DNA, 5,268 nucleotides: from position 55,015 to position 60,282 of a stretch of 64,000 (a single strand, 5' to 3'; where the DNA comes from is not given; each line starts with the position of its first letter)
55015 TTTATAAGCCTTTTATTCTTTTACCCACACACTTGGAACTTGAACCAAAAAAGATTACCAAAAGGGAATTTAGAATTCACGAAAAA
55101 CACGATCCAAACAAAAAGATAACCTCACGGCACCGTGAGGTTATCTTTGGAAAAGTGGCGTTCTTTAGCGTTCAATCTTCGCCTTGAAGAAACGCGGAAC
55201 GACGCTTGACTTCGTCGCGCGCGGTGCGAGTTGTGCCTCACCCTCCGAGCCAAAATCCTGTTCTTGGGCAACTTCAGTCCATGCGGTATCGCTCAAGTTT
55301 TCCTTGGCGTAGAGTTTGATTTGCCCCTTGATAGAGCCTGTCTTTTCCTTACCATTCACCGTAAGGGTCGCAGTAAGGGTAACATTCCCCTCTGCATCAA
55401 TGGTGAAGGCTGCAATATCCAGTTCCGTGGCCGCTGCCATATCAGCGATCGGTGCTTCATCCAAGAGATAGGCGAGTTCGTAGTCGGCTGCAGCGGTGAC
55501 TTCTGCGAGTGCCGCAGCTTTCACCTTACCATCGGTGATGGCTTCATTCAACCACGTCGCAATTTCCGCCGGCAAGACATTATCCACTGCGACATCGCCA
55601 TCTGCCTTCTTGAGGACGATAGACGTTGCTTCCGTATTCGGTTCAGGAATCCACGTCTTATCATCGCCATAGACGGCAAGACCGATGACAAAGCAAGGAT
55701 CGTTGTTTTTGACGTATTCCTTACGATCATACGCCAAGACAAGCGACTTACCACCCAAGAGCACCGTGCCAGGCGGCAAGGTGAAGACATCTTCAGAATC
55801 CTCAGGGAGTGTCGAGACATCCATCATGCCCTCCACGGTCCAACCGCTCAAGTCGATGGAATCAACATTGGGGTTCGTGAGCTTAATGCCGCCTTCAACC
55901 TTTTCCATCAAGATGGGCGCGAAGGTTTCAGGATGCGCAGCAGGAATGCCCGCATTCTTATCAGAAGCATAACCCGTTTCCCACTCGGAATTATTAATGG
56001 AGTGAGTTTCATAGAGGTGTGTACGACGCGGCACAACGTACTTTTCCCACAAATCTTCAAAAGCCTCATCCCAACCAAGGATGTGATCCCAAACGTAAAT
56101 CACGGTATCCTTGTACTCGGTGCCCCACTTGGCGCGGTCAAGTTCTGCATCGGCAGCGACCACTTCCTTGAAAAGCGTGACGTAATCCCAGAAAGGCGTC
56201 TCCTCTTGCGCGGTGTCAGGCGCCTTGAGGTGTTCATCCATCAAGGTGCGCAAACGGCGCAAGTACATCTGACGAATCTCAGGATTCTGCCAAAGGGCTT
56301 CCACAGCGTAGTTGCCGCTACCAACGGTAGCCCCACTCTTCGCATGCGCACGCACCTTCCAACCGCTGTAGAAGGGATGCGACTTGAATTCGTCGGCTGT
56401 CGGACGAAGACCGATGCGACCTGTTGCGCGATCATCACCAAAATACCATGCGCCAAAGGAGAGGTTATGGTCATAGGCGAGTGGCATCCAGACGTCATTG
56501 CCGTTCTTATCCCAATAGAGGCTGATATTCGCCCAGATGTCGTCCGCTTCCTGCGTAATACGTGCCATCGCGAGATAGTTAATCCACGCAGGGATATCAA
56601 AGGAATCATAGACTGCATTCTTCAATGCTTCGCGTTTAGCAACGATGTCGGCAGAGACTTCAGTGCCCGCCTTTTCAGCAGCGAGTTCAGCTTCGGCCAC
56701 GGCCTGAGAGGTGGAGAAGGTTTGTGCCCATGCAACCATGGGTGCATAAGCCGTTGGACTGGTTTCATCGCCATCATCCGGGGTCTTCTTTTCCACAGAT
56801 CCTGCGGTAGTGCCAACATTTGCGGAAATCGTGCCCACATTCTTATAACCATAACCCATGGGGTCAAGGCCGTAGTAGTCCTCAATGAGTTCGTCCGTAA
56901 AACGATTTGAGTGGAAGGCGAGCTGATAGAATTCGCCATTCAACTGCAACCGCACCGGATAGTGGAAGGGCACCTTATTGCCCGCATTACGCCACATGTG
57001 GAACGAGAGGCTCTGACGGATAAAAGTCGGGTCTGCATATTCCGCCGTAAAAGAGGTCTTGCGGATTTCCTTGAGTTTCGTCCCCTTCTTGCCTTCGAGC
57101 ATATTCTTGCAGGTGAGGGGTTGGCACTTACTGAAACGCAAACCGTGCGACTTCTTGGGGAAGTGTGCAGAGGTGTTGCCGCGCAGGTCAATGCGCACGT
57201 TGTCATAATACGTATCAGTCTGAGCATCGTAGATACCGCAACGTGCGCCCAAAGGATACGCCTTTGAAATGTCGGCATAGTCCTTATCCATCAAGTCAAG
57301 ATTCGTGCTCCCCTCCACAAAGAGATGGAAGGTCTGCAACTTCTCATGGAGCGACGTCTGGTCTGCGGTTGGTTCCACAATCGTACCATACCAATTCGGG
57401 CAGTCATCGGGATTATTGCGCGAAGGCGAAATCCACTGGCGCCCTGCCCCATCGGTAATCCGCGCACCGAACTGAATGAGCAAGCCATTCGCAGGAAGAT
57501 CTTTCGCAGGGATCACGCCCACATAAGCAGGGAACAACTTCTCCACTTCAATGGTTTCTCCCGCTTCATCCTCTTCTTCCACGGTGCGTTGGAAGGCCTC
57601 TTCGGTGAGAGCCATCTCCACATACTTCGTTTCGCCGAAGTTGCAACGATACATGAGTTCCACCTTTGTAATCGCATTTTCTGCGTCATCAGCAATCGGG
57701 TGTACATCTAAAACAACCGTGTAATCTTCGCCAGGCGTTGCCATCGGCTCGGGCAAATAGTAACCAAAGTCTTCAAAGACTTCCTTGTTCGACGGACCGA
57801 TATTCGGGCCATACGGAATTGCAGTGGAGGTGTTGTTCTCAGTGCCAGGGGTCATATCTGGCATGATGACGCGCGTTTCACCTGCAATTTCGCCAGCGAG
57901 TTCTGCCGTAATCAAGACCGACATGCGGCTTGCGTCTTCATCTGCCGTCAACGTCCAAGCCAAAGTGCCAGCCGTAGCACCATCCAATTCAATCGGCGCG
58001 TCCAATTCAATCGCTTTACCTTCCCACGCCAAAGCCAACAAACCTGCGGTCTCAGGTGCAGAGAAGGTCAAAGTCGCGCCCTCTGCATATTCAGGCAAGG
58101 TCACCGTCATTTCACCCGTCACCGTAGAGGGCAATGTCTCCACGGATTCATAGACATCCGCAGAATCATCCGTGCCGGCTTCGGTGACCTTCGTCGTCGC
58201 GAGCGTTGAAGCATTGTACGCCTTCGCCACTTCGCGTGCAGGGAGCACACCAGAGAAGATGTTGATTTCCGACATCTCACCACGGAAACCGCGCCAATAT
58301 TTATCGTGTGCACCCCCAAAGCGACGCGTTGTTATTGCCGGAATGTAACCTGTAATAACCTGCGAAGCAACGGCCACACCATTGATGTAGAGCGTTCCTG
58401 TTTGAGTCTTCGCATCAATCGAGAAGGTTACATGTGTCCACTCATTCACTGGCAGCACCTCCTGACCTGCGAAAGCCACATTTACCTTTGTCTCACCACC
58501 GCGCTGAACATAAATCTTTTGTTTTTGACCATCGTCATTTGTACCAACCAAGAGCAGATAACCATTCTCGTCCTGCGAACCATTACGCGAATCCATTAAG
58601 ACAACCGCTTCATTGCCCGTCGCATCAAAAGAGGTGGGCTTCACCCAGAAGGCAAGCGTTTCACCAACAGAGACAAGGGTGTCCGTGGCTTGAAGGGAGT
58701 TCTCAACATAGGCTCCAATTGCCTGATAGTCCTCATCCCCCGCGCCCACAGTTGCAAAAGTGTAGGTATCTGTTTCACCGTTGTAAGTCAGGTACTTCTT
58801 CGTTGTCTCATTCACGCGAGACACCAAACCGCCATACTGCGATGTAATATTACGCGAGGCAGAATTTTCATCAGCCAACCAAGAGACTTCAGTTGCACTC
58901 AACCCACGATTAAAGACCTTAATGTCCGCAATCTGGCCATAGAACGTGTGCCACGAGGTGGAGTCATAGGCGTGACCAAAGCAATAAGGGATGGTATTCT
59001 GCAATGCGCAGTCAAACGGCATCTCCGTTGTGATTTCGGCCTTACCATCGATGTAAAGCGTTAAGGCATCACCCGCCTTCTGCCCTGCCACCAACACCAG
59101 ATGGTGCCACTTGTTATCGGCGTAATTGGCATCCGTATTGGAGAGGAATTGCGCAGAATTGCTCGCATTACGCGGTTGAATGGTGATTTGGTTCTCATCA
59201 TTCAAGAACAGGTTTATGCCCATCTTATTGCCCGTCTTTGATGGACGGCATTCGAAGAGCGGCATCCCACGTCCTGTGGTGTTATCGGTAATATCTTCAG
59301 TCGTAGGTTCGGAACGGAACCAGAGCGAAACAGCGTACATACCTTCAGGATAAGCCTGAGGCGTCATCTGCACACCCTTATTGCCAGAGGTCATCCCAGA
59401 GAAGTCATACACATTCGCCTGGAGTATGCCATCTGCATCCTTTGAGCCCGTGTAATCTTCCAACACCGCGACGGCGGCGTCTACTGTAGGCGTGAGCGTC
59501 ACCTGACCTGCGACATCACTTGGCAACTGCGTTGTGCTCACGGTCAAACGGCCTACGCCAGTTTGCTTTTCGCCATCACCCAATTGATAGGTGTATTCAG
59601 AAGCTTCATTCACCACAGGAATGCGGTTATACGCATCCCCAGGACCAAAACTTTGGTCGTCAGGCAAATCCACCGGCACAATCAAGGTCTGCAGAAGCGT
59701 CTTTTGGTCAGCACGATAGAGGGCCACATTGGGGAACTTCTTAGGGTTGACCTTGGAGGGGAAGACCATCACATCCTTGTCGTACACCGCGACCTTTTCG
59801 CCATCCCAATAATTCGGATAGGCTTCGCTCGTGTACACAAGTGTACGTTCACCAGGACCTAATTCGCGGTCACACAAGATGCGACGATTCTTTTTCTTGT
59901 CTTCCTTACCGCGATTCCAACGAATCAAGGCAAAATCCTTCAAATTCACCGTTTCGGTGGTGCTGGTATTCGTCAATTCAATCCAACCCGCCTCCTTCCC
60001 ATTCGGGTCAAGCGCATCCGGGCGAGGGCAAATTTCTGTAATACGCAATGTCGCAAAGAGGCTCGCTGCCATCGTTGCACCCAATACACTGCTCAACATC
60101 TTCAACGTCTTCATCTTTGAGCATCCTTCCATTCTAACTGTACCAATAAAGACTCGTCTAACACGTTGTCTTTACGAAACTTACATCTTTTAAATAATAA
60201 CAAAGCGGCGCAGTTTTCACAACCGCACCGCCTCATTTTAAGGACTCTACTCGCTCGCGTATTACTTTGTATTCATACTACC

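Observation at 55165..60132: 1655-aa secreted LTD-LamG-LamG-CotH-LTD protein: giant surface or extracellular CotH-family putative kinase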

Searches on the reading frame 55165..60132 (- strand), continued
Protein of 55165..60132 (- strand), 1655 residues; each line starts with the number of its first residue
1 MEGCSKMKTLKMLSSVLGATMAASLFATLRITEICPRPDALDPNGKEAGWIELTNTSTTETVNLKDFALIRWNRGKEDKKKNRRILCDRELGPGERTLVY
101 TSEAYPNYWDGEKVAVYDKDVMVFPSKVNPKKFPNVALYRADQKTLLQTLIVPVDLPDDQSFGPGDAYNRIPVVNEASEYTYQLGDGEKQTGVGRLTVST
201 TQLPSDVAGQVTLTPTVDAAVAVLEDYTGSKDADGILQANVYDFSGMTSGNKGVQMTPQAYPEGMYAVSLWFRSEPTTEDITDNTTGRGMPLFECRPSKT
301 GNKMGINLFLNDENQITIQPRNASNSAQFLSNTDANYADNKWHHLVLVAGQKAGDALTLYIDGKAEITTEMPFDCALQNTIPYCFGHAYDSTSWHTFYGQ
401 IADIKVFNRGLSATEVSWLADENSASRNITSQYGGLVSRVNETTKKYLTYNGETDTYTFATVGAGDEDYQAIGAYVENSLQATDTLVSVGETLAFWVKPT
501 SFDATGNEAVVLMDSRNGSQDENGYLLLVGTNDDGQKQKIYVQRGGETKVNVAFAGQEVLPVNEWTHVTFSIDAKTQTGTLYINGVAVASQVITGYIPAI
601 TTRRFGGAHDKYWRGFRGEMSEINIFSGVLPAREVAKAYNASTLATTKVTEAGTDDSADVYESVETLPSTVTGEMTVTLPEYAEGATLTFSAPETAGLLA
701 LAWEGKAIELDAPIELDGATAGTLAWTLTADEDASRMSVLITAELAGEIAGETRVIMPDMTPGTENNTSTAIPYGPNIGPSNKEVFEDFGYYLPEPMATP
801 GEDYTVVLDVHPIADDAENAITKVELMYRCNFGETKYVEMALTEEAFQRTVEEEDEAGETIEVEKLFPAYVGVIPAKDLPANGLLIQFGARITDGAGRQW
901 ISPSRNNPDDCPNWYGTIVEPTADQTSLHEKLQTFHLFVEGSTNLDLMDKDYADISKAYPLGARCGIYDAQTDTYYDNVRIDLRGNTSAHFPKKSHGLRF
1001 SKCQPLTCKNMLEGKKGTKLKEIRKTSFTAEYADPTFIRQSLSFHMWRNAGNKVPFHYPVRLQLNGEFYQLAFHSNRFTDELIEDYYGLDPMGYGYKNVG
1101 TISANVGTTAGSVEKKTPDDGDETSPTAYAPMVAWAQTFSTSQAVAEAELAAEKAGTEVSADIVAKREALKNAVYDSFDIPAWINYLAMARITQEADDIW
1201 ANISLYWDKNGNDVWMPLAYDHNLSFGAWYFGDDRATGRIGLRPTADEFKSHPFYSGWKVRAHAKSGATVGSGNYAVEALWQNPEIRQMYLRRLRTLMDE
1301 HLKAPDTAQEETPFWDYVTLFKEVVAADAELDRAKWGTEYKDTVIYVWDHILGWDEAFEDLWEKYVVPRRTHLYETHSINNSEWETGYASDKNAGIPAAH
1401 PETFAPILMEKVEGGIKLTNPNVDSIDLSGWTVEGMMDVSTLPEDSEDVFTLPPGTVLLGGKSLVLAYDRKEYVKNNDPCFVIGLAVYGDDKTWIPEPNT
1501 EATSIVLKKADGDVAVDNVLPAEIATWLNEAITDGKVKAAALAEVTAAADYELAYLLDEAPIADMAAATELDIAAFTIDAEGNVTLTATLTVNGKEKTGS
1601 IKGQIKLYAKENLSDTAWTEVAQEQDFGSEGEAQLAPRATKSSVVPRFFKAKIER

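Call 41: find_related_loci(query=window:55165-60132:-, collection=genome_contigs, flank=6000)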
Query window:55165-60132:- (1655 aa) in genome_contigs; peptide patterns used: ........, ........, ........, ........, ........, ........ (x = any residue, [..] = any of these).
25 stretches matched a pattern; 10 encode a relative of the query (tblastn E <= 1e-3); 8 distinct loci.
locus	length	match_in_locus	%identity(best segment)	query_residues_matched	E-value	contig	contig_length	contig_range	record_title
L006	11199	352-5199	71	13-1653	0e+0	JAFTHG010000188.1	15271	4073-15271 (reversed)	MAG: Kiritimatiellae bacterium isolate RGIG3817 Roe_deer_Cecum-1__c433662, whole genome shotgun sequence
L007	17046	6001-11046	85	1-1655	0e+0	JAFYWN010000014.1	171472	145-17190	MAG: Kiritimatiellae bacterium isolate RGIG7486 Water_buffalos_Colon-4__c17, whole genome shotgun sequence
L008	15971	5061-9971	81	4-1655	0e+0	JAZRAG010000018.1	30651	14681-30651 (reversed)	MAG: Candidatus Spyradenecus sp. isolate T1900045144_TC20190138.MAGScoT_cleanbin_000013 SGB_4932_k141_748077, whole geno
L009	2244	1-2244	88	774-1519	0e+0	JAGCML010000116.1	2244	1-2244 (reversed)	MAG: Kiritimatiellae bacterium isolate RGIG9925 Yak_Rectum.Co__c1583653, whole genome shotgun sequence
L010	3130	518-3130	77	5-865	0e+0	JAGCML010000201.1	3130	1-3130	MAG: Kiritimatiellae bacterium isolate RGIG9925 Yak_Rectum.Co__c2544502, whole genome shotgun sequence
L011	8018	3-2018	76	979-1654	0e+0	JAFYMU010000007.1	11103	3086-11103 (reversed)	MAG: Kiritimatiellae bacterium isolate RGIG7233 Water_buffalos_Cecum-2__c43324, whole genome shotgun sequence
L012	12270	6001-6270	29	267-369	8e-6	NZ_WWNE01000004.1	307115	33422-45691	Acidiluteibacter ferrifornacis strain S-15 scaffold4, whole genome shotgun sequence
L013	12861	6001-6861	33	333-420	8e-6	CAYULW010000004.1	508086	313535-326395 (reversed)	MAG TPA_asm: uncultured Flavobacteriales bacterium isolate SRP334346_co1_117 genome assembly, contig: NODE_8_length_5080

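Call 70: list_cluster_members(proteins=[P0001, P0007])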
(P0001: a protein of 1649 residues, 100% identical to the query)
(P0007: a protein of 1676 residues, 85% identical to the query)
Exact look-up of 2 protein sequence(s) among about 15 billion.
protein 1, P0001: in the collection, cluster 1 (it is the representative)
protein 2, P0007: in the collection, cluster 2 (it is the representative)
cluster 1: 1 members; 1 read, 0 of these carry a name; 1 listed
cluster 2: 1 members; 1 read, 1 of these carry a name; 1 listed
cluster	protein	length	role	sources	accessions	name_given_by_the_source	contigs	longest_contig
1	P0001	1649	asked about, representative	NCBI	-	-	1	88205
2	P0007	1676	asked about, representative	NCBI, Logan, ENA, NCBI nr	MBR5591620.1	MAG: CotH kinase family protein [Kiritimatiellae bacterium] | CotH kinase family protein [Kiritimatiellia bacterium]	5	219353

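Call 71: find_encoding_contigs(protein=P0001, flank=2000, max_places=2)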
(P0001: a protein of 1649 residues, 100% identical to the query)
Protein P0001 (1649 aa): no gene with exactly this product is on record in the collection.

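Call 82: find_encoding_contigs(protein=P0014, flank=5000, max_places=1)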
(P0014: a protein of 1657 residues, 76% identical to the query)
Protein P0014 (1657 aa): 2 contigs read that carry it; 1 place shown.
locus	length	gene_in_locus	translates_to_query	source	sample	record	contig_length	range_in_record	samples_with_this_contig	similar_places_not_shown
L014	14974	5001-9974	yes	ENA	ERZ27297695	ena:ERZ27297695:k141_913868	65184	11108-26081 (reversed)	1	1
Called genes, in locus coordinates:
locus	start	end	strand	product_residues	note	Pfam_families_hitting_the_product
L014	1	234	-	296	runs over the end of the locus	PF00849:PseudoU_synth_2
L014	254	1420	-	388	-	PF00155:Aminotran_1_2, PF01041:DegT_DnrJ_EryC1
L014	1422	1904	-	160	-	PF01037:AsnC_trans_reg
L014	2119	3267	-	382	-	PF01595:CNNM, PF00571:CBS (faint)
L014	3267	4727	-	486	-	PF01595:CNNM, PF00571:CBS (faint), PF03471:CorC_HlyC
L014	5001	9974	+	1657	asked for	PF00932:LTD (weak), PF02210:Laminin_G_2 (faint), PF07953:Toxin_R_bind_N (faint), PF13385:Laminin_G_3, PF02973:Sialidase (faint), PF13385:Laminin_G_3, PF08757:CotH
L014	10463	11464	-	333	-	PF00044:Gp_dh_N, PF02800:Gp_dh_C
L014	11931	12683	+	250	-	PF20772:TACO1_YebC_N, PF01709:Transcrip_reg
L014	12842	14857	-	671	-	PF00912:Transgly, PF00905:Transpeptidase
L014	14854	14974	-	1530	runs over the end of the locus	PF11974:bMG3, PF01835:MG2, PF07703:A2M_BRD, PF17973:bMG10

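Call 83: find_encoding_contigs(protein=P0021, flank=5000, max_places=1)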
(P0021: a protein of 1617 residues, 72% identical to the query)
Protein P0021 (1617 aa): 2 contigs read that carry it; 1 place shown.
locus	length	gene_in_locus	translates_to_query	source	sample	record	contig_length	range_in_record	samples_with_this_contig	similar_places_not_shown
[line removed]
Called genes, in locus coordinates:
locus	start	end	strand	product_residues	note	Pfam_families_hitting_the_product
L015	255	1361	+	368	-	PF07991:KARI_N, PF01450:KARI_C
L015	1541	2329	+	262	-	-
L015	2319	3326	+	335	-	PF01223:Endonuclease_NS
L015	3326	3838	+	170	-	PF02075:RuvC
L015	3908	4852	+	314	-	PF01520:Amidase_3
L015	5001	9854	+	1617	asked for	PF00932:LTD (weak), PF02210:Laminin_G_2 (faint), PF07953:Toxin_R_bind_N (faint), PF13385:Laminin_G_3, PF08757:CotH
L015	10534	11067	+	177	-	PF02915:Rubrerythrin, PF23458:DUF7130 (weak), PF21349:RUBY_RBDX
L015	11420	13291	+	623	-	PF17297:PEPCK_N, PF00821:PEPCK_GTP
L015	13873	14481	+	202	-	PF00881:Nitroreductase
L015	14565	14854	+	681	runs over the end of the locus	PF00270:DEAD (faint), PF04851:ResIII, PF17757:UvrB_inter, PF27431:UvrB_3rd, PF00271:Helicase_C, PF12344:UvrB, PF02151:UVR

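Call 84: find_encoding_contigs(protein=P0027, flank=5000, max_places=1)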
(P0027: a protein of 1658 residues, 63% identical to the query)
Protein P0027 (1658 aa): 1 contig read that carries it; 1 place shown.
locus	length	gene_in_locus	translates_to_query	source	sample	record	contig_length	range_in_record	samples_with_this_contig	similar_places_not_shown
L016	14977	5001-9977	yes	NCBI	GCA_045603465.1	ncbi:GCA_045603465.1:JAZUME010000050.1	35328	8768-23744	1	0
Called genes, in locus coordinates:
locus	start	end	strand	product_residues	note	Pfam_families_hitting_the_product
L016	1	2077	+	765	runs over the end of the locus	PF00270:DEAD (faint), PF06733:DEAD_2 (weak), PF13307:Helicase_C_2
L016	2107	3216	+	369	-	PF01029:NusB, PF01189:Methyltr_RsmB-F, PF01728:FtsJ (weak)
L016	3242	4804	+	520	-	PF02310:B12-binding (weak), PF04055:Radical_SAM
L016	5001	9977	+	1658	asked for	PF00932:LTD (weak), PF02210:Laminin_G_2 (faint), PF13385:Laminin_G_3, PF08757:CotH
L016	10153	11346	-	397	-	-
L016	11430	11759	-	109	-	-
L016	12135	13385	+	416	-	-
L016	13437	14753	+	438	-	-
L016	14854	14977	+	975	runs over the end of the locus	-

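Call 85: find_encoding_contigs(protein=P0012, flank=5000, max_places=1)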
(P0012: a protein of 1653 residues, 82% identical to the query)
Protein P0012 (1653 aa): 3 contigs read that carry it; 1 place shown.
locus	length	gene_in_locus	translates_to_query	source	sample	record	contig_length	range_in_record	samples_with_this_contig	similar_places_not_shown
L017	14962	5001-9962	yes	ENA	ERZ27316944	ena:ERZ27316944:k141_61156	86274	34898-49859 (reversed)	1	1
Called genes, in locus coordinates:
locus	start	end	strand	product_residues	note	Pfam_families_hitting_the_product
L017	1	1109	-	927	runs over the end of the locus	-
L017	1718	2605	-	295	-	PF00849:PseudoU_synth_2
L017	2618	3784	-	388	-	PF00155:Aminotran_1_2, PF01041:DegT_DnrJ_EryC1, PF01053:Cys_Met_Meta_PP (weak)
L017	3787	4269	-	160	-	PF01037:AsnC_trans_reg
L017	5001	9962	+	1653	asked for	PF00932:LTD (weak), PF02210:Laminin_G_2 (faint), PF07953:Toxin_R_bind_N (faint), PF13385:Laminin_G_3, PF00354:Pentaxin (faint), PF13385:Laminin_G_3, PF08757:CotH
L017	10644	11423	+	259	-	PF01946:Thi4, PF00890:FAD_binding_2 (faint), PF01266:DAO, PF03486:HI0933_like (faint), PF07992:Pyr_redox_2, PF12831:FAD_oxidored (weak), PF13450:NAD_binding_8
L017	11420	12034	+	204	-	PF02581:TMP-TENI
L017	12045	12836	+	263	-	PF08543:Phos_pyr_kin, PF00294:PfkB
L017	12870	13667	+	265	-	PF01026:TatD_DNase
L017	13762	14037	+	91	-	-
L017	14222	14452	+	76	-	PF04023:FeoA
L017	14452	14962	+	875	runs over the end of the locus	PF01926:MMR_HSR1, PF02421:FeoB_N, PF07670:Gate, PF07664:FeoB_C, PF07670:Gate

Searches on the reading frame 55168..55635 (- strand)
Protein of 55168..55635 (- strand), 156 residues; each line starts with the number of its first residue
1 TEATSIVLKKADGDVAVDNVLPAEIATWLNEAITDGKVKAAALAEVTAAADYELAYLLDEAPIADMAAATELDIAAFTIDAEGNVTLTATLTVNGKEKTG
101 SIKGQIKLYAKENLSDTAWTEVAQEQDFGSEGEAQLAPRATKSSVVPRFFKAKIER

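Call 16: search_protein_families(library=pfam, proteins=[window:55168-55635:-], max_evalue=1)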
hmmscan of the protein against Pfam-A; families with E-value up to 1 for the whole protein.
seq(156 aa): 1 family
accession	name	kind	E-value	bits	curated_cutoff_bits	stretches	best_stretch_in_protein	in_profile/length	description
PF06280.18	fn3_5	-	0.015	16.5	27.6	1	48-111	33-101/112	Fn3-like domain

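Call 66: find_homologous_proteins(query=A4, max_evalue=0.001)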
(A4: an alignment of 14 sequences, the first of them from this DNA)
Query A4 (14 sequences) (134 aa, profile of the alignment): 7 proteins with E <= 0.001 among 7047 candidates.
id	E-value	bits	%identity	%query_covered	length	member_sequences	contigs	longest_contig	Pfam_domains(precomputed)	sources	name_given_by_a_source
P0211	2.1e-36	142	67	100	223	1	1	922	-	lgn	-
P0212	4.2e-35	138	92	100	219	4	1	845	-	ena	-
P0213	4.5e-35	138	62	100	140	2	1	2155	-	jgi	jgi:hypothetical protein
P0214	4.4e-33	132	30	68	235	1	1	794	-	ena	-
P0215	9.9e-33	131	27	96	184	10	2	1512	-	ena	-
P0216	3.9e-17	80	29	63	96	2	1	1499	-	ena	-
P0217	1.3e-15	75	89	62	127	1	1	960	-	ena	-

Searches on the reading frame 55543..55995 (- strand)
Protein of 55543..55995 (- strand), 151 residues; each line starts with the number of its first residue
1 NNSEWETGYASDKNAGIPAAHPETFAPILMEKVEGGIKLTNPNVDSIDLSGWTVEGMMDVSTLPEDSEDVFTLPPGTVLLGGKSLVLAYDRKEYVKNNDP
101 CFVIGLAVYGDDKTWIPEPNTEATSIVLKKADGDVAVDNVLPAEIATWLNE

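Call 16: search_protein_families(library=pfam, proteins=[window:55543-55995:-], max_evalue=1)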
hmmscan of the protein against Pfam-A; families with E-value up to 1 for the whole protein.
seq(151 aa): 2 families
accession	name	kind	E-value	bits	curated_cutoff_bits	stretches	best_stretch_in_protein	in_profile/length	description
PF00932.25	LTD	-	6.1e-06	27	34.3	1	37-140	25-105/109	Lamin Tail Domain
PF21398.2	PG_binding_5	-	0.23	11.9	24.1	1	91-136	20-62/67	Putative peptidoglycan-binding domain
